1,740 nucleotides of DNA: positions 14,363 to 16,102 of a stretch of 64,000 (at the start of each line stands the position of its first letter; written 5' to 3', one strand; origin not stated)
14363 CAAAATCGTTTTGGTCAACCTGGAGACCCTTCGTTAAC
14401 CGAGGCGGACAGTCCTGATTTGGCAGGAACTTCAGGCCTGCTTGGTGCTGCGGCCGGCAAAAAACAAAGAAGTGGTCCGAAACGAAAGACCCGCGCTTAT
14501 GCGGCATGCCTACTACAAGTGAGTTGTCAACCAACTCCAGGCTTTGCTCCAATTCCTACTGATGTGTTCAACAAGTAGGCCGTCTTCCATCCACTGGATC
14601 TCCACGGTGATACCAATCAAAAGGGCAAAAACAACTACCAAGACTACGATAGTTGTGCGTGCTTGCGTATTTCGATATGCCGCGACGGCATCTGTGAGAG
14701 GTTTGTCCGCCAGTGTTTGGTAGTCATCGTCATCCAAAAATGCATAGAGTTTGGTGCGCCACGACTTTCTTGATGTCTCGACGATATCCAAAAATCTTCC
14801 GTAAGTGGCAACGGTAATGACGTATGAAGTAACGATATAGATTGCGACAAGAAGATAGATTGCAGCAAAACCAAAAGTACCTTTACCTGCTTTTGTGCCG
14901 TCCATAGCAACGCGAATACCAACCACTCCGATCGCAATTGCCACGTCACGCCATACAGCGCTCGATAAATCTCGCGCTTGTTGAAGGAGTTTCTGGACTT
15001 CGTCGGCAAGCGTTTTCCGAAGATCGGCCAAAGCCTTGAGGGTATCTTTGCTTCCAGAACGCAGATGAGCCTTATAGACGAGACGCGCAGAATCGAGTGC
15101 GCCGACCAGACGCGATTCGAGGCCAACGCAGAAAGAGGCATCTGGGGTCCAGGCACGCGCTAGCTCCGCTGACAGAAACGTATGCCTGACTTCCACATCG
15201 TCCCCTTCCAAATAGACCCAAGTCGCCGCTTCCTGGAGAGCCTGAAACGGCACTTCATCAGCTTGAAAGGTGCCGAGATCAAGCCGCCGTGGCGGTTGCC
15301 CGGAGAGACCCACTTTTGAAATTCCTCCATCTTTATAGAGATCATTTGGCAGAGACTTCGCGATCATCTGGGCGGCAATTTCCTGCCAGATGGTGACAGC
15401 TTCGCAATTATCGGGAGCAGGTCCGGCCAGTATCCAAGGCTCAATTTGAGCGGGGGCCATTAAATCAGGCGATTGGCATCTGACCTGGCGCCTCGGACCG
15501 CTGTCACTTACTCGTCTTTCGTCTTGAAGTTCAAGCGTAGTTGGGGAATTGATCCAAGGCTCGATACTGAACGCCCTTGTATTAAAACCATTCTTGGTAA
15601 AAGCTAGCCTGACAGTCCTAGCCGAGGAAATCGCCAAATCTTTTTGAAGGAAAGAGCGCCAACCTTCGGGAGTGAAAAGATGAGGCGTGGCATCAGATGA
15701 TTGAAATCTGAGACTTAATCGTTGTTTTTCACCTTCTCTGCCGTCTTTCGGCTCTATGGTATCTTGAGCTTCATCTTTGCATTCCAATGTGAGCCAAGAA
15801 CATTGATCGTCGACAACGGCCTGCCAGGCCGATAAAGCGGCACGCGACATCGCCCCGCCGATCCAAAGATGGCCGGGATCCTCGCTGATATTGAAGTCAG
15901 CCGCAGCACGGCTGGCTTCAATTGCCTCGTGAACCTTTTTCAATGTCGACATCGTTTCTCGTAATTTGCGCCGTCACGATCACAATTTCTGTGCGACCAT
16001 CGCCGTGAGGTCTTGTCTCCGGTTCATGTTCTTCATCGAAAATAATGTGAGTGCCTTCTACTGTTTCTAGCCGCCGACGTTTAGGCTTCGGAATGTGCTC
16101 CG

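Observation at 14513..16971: AT-rich islet carrying an NdpA/YejK-like gene translationally coupled to a 479-aa three-TM protein: candidate two-gene module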

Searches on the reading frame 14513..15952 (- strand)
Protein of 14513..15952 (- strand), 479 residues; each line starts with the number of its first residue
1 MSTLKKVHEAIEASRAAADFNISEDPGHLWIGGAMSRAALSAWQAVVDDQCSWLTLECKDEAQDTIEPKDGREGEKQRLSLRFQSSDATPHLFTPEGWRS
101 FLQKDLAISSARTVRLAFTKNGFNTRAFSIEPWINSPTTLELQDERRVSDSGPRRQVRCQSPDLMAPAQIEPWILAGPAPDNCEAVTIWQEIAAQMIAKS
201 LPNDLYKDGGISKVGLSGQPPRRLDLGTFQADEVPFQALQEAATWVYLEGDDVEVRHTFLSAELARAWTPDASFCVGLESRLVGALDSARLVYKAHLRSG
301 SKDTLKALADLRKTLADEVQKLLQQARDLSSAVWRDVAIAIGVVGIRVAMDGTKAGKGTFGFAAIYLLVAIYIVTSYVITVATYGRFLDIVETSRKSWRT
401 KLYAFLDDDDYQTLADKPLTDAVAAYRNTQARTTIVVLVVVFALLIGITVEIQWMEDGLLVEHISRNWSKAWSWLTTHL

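Call 4: search_protein_families(library=pfam, proteins=[window:14513-15952:-], max_evalue=1)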
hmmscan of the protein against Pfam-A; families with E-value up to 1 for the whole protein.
window:14513-15952:- (479 aa): 2 families
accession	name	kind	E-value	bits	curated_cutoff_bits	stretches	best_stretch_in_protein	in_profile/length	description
PF06703.16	SPC25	-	0.31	11.2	24.3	1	310-385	1-79/159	Microsomal signal peptidase 25 kDa subunit (SPC25)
PF14325.12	DUF4383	-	0.46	11.2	27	0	337-375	54-92/125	Domain of unknown function (DUF4383)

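Call 8: find_homologous_proteins(query=window:14513-15952:-, max_evalue=0.001)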
Query window:14513-15952:- (479 aa): 87 proteins with E <= 0.001 among 8000 candidates.
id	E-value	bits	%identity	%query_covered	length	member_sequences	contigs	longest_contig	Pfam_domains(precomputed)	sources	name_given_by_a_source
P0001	0.0e+0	1077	100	100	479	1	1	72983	-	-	-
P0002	1.7e-264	896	84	99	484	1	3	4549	-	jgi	jgi:hypothetical protein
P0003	4.0e-249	845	79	99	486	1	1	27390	-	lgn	-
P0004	5.9e-234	795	71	100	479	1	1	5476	-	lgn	-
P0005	2.5e-226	770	72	98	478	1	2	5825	-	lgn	-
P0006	7.0e-225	765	71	99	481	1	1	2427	-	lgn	-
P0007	8.2e-211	719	68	96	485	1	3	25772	-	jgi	jgi:hypothetical protein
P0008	1.5e-209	715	68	97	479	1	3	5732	-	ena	-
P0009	9.9e-209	712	65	99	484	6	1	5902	-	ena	-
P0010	6.6e-204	696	68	96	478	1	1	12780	-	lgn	-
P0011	2.6e-202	691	67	98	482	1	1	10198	-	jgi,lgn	jgi:hypothetical protein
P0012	2.9e-202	691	66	98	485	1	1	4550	-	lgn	-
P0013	4.7e-202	690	66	100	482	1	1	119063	-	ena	-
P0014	7.3e-202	689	70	91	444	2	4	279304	-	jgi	-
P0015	9.0e-202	689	65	98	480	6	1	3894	-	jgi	jgi:hypothetical protein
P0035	1.1e-153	531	54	100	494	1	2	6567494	-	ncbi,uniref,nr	ncbi:hypothetical protein [Methylobacterium sp. 391_Methyba4]|uniref:hypothetical protein n=1 Tax=Me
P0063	2.7e-140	487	48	96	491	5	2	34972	-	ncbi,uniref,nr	ncbi:hypothetical protein HLB27_14905 [Dickeya dadantii]|uniref:hypothetical protein n=1 Tax=Dickeya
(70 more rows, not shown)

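Call 11: find_related_loci(query=A1, collection=genome_contigs, flank=10000)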
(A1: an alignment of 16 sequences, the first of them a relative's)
Query A1 (479 aa) in genome_contigs; peptide patterns used: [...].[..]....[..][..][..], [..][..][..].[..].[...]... (x = any residue, [..] = any of these).
137 stretches matched a pattern; 69 encode a relative of the query (tblastn E <= 1e-3); 69 distinct loci.
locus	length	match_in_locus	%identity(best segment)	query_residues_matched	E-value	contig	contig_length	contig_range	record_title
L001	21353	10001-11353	58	2-452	0e+0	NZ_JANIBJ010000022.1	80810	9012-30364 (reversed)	Methylomonas subterranea strain SURF-2 SURF2.00022, whole genome shotgun sequence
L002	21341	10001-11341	55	1-451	3e-154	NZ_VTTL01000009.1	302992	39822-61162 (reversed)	Xanthobacter oligotrophicus strain 29k NODE_9_length_302992, whole genome shotgun sequence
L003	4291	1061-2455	53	1-465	1e-158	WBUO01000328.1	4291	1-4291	MAG: Dechloromonas sp. isolate SB18 contig_7398, whole genome shotgun sequence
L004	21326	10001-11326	55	1-445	2e-153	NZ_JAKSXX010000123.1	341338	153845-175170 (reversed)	Methylobacterium sp. J-070 k141_2837, whole genome shotgun sequence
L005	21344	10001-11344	56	1-451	1e-146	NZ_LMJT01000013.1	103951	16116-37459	Bosea sp. Root381 contig_20, whole genome shotgun sequence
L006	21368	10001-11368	51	1-464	4e-146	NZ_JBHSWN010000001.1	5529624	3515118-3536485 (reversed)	Methylobacterium komagatae strain NBRC 103627 GCM70026891_2, whole genome shotgun sequence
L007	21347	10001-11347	51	5-455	4e-143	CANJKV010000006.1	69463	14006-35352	MAG: Aurantimonadaceae bacterium isolate RH-23may17-131 genome assembly, contig: RH-23may17-C2722, whole genome shotgun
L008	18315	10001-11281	53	1-430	9e-143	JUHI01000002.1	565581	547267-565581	Rhizobium tropici strain PTD1 EX06DRAFT_scaffold00002.2_C, whole genome shotgun sequence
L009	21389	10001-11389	53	1-468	7e-134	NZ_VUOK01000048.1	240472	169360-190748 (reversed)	Methylobacterium sp. 2A scaffold10, whole genome shotgun sequence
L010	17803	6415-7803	52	1-468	2e-132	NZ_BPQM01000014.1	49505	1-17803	Methylobacterium gregans strain NBRC 103626 entry14, whole genome shotgun sequence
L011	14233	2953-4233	57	1-430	2e-147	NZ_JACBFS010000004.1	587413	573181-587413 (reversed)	Xanthobacter sp. NM-25 NODE_4_length_587413_cov_13.294613, whole genome shotgun sequence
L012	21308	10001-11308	38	2-434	2e-99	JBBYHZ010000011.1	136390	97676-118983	Dryocola clanedunensis strain KV18 NODE_11_length_136390_cov_160.670860, whole genome shotgun sequence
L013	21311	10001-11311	38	1-434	7e-98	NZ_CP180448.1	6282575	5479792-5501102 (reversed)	Klebsiella sp. MISC125 chromosome, complete genome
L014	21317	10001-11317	38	2-437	2e-94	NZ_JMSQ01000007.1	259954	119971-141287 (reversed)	Siccibacter colletis strain 1383 contig007, whole genome shotgun sequence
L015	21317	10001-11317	38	2-437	1e-94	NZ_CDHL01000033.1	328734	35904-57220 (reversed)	Citrobacter pasteurii strain CIP 55.13, whole genome shotgun sequence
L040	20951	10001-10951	28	121-446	7e-33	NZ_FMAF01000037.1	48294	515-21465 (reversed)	Rhizobium lusitanum strain P1-7, whole genome shotgun sequence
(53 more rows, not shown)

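Call 13: search_protein_families(library=padloc, proteins=[window:14513-15952:-], max_evalue=1)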
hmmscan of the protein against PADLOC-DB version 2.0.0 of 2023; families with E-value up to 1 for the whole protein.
window:14513-15952:- (479 aa): 0 families

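Call 14: search_protein_families(library=ncbifam, proteins=[window:14513-15952:-], max_evalue=1)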
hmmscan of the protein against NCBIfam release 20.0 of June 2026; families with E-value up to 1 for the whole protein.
window:14513-15952:- (479 aa): 0 families

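Call 15: search_protein_families(library=phrogs, proteins=[window:14513-15952:-], max_evalue=1)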
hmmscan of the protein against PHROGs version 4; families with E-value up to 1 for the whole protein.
window:14513-15952:- (479 aa): 1 family
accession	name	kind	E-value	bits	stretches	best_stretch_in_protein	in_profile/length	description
phrog_30945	-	unknown function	0.37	12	0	48-67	11-30/75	-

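Call 18: find_encoding_contigs(protein=P0001, flank=10000, max_places=3)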
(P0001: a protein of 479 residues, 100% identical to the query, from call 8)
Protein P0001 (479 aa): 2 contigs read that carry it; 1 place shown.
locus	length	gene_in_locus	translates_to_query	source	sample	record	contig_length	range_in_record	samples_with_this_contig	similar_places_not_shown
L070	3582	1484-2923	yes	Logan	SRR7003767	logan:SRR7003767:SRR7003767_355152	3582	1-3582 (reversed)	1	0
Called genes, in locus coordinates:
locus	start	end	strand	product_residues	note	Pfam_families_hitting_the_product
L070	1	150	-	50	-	?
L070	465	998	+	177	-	-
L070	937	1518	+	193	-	-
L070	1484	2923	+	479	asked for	-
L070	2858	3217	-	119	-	-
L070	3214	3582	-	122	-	?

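Call 19: find_encoding_contigs(protein=P0003, flank=10000, max_places=3)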
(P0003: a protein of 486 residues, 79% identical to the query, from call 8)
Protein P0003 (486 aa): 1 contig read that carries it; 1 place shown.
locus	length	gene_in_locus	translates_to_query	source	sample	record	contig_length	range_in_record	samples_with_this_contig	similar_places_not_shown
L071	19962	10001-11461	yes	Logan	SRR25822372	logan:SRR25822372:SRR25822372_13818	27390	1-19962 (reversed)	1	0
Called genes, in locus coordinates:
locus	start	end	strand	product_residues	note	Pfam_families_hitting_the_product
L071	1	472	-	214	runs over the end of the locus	PF10263:SprT-like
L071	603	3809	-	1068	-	PF05257:CHAP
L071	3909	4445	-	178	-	-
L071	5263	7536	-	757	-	-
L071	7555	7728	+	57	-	-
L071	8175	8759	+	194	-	PF00239:Resolvase, PF13565:HTH_32 (faint), PF02796:HTH_7 (weak)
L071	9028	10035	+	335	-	PF04245:NA37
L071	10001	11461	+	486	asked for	-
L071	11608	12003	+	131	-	-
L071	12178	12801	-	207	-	-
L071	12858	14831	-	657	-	PF00082:Peptidase_S8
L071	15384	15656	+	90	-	-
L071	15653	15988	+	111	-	PF05016:ParE_toxin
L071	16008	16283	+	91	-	-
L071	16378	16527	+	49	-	-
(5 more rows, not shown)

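Call 20: find_encoding_contigs(protein=P0014, flank=10000, max_places=2)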
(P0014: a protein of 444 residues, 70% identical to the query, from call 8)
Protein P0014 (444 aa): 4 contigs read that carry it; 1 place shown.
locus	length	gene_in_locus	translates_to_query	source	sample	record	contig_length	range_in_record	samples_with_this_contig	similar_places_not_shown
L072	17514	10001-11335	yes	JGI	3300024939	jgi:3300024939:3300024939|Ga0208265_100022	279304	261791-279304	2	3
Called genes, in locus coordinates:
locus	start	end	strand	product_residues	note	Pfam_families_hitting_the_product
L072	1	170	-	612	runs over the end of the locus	PF02784:Orn_Arg_deC_N, PF17810:Arg_decarb_HB, PF17944:Arg_decarbox_C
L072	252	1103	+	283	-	PF17284:Spermine_synt_N, PF01564:Spermine_synth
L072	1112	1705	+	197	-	PF22381:Staph_reg_Sar_Rot (weak), PF12802:MarR_2, PF13463:HTH_27, PF09339:HTH_IclR (faint), PF01047:MarR (weak)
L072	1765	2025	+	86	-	PF04380:BMFP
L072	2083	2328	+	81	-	PF13541:ChlI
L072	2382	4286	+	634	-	-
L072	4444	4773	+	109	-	-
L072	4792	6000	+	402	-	PF15891:Nuc_deoxyri_tr2 (faint), PF00294:PfkB, PF05014:Nuc_deoxyrib_tr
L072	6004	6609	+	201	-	PF06508:QueC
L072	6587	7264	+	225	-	-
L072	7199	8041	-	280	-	PF22175:Ogg-HhH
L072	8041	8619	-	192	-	-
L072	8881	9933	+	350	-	PF04245:NA37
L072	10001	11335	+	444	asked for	-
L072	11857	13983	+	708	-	-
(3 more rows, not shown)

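Call 21: find_encoding_contigs(protein=P0063, flank=10000, max_places=2)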
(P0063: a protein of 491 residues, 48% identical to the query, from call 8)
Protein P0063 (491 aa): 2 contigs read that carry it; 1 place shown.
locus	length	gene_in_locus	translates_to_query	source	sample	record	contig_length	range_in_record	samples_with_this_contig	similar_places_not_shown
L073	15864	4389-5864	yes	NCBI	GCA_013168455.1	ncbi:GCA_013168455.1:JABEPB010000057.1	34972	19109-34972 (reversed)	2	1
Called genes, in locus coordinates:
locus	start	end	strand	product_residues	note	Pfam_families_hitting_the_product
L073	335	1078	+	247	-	-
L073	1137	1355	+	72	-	PF07362:CcdA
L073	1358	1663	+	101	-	PF01845:CcdB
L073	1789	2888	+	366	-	PF01527:HTH_Tnp_1, PF13384:HTH_23 (faint), PF13518:HTH_28 (weak), PF13551:HTH_29 (weak), PF13276:HTH_21, PF00665:rve, PF13683:rve_3, PF13333:rve_2 (weak)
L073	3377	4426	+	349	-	PF04245:NA37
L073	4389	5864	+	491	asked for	-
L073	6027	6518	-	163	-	PF13673:Acetyltransf_10 (weak), PF13508:Acetyltransf_7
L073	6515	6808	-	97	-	PF08681:TacA1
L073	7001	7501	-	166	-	PF25084:LbH_EIF2B (weak), PF00132:Hexapep, PF14602:Hexapep_2 (weak)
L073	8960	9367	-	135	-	-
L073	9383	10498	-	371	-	PF09314:DUF1972, PF13439:Glyco_transf_4, PF13579:Glyco_trans_4_4, PF20706:GT4-conflict (weak), PF00534:Glycos_transf_1, PF13692:Glyco_trans_1_4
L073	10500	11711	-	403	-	PF13439:Glyco_transf_4, PF13579:Glyco_trans_4_4 (weak), PF00534:Glycos_transf_1, PF13524:Glyco_trans_1_2 (weak), PF13692:Glyco_trans_1_4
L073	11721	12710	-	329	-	PF00535:Glycos_transf_2, PF13632:Glyco_trans_2_3 (weak)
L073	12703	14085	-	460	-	-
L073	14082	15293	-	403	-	-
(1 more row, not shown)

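Call 22: find_encoding_contigs(protein=P0035, flank=10000, max_places=2)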
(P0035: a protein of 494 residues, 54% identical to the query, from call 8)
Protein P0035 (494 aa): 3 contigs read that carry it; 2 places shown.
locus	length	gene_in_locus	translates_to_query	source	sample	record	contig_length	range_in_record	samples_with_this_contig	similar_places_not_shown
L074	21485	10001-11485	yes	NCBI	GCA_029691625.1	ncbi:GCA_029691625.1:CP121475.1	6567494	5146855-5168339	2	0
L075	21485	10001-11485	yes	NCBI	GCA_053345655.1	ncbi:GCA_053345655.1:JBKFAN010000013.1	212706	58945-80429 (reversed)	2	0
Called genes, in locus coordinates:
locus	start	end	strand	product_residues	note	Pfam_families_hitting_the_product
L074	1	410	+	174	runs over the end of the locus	-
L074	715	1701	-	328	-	-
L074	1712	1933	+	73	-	-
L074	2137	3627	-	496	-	-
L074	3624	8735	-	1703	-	PF08378:NERD, PF00069:Pkinase (faint), PF13086:AAA_11, PF13245:AAA_19 (faint), PF13604:AAA_30, PF13087:AAA_12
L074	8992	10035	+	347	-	PF04245:NA37 (weak)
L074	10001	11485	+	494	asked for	-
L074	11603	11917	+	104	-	-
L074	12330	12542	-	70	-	-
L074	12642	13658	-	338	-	PF14525:AraC_binding_2, PF12833:HTH_18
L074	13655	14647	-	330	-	PF14525:AraC_binding_2 (weak), PF12833:HTH_18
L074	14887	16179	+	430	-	PF00669:Flagellin_N, PF00700:Flagellin_C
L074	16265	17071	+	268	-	-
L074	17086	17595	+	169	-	-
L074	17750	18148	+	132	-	-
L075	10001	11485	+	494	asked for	-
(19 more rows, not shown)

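Call 26: search_dna_similar(query=P0001, collection=plasmids, mode=protein, max_rows=30)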
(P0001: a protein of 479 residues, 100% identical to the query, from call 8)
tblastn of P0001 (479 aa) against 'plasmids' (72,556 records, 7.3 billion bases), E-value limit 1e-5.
Records with a match: 10; places in all: 10; records where one place covers at least 80% of the query: 5.
Best place of each record, by identity: <60% 10.
By first word of the organism name: Pantoea 3; Rhizobium 3; Methylocystis 1; uncultured 1; Klebsiella 1; Enterobacter 1.
By predicted mobility (MOB-suite, as given by PLSDB): non-mobilizable 5; conjugative 5.
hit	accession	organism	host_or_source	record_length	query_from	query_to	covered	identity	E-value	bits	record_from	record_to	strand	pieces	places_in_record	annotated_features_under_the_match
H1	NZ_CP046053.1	Methylocystis heyeri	cell culture,Sphagnum peat bog lake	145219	20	435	87%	40.4%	2e-85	294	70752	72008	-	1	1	hypothetical protein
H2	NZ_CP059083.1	Pantoea ananatis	Allium cepa,onion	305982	1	426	89%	30.1%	3e-66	238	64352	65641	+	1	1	hypothetical protein | nucleoid-associated protein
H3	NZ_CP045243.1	Pantoea sp. JZ29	Euphorbia granulata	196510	1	427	89%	29.8%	5e-65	234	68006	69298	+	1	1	hypothetical protein | nucleoid-associated protein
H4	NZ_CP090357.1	Pantoea ananatis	mixed culture,plant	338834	1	426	89%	29.9%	1e-65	236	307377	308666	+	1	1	hypothetical protein | nucleoid-associated protein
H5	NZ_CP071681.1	Rhizobium ruizarguesonis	lentil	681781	99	427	69%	35.5%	2e-39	160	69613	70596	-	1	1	hypothetical protein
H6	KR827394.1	uncultured bacterium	-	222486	21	429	85%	26.5%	8e-21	103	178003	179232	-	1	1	hypothetical protein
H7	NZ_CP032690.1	Rhizobium sp. CCGE532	Phaseolus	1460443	120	426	64%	28.1%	2e-20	102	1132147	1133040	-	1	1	record has no annotation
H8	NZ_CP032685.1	Rhizobium sp. CCGE531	Phaseolus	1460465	120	426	64%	28.1%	2e-20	102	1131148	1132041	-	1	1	record has no annotation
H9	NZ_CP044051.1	Klebsiella variicola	Homo sapiens,clinical isolate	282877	92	426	70%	23.8%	1e-24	115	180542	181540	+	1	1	hypothetical protein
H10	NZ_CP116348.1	Enterobacter ludwigii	strawberry,pure cluture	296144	92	426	70%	23.8%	1e-24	115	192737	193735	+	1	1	hypothetical protein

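Call 27: search_dna_similar(query=P0001, collection=phages, mode=protein, max_rows=20)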
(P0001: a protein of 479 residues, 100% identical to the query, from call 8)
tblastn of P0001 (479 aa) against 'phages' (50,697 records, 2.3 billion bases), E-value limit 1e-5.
Records with a match: 1; places in all: 1; records where one place covers at least 80% of the query: 0.
Best place of each record, by identity: <60% 1.
By first word of the organism name: Thiobacimonas 1.
By host as written in the record: Thiobacimonas profunda JLT2016 1.
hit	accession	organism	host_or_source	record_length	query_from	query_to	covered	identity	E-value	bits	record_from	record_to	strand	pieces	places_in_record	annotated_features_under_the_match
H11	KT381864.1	Thiobacimonas phage vB_ThpS-P1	Thiobacimonas profunda JLT2016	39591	95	419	68%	27.9%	2e-19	97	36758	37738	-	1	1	hypothetical protein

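Call 28: get_annotated_region(hit=H11, flank=6000)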
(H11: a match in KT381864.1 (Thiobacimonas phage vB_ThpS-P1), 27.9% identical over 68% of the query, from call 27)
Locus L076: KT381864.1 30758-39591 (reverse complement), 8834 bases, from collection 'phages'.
description: Thiobacimonas phage vB_ThpS-P1, complete genome.
organism: Thiobacimonas phage vB_ThpS-P1 (NCBI taxid 1698523)
taxonomy: Viruses; Duplodnaviria; Heunggongvirae; Uroviricota; Caudoviricetes
host: Thiobacimonas profunda JLT2016; source: -; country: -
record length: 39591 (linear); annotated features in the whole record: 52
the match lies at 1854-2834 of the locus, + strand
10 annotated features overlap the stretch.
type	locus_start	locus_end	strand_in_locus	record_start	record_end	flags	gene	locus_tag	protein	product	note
CDS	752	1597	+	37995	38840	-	-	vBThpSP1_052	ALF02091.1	hypothetical protein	-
CDS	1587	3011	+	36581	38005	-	-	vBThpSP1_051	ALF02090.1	hypothetical protein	-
CDS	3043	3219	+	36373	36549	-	-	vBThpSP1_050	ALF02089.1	hypothetical protein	-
CDS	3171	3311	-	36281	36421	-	-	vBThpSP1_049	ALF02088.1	hypothetical protein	-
CDS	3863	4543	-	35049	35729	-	-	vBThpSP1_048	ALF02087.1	Cro/CI family transcriptional regulator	prophage MuSo1, transcriptional regulator, Cro/CI family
CDS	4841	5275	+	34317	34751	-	-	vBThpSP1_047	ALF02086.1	hypothetical protein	-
CDS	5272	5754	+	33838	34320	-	-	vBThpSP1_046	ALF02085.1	hypothetical protein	-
CDS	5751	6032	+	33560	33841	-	-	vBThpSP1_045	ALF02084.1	hypothetical protein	-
CDS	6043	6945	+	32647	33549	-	-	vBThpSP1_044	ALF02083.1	ParB-like nuclease domain protein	-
CDS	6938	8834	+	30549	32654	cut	-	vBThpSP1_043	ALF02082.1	hypothetical protein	FIG01027443: hypothetical protein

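Call 29: get_annotated_region(hit=H2, flank=8000)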
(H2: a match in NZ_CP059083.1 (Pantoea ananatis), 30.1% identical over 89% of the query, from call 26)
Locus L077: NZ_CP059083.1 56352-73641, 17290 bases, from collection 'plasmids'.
description: Pantoea ananatis strain OC5a plasmid pOC5aA, complete sequence
organism: Pantoea ananatis (NCBI taxid 553)
taxonomy: Bacteria; Pseudomonadota; Gammaproteobacteria; Enterobacterales; Erwiniaceae; Pantoea; Pantoea ananatis
host: -; source: Allium cepa,onion; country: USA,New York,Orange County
typing (MOB-suite, as given by PLSDB): non-mobilizable; replicon rep_cluster_1232
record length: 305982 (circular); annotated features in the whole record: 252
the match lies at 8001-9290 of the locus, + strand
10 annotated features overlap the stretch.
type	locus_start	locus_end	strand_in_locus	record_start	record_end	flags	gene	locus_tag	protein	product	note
CDS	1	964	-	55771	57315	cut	-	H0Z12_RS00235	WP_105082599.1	methyl-accepting chemotaxis protein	GO:0007165 - signal transduction [Evidence IEA]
CDS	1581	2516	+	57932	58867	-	-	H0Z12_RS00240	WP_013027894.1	flagellin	GO:0071973 - bacterial-type flagellum-dependent cell motility [Evidence IEA]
CDS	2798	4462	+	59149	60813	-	-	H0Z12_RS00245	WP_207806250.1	methyl-accepting chemotaxis protein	GO:0007165 - signal transduction [Evidence IEA]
CDS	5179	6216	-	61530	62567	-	-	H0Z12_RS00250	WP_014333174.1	tyrosine-type recombinase/integrase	GO:0015074 - DNA integration [Evidence IEA]; GO:0006310 - DNA recombination [Evidence IEA]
CDS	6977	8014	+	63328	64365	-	-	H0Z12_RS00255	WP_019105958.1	nucleoid-associated protein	-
CDS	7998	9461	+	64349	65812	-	-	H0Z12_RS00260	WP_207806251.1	hypothetical protein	-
CDS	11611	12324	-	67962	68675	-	-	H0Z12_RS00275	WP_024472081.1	4'-phosphopantetheinyl transferase superfamily protein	-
CDS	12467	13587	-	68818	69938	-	-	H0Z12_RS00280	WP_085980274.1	IS3 family transposase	-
CDS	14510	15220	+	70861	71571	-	-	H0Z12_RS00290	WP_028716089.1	P-loop NTPase fold protein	-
CDS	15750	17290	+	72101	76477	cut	-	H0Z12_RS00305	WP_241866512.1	type I polyketide synthase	-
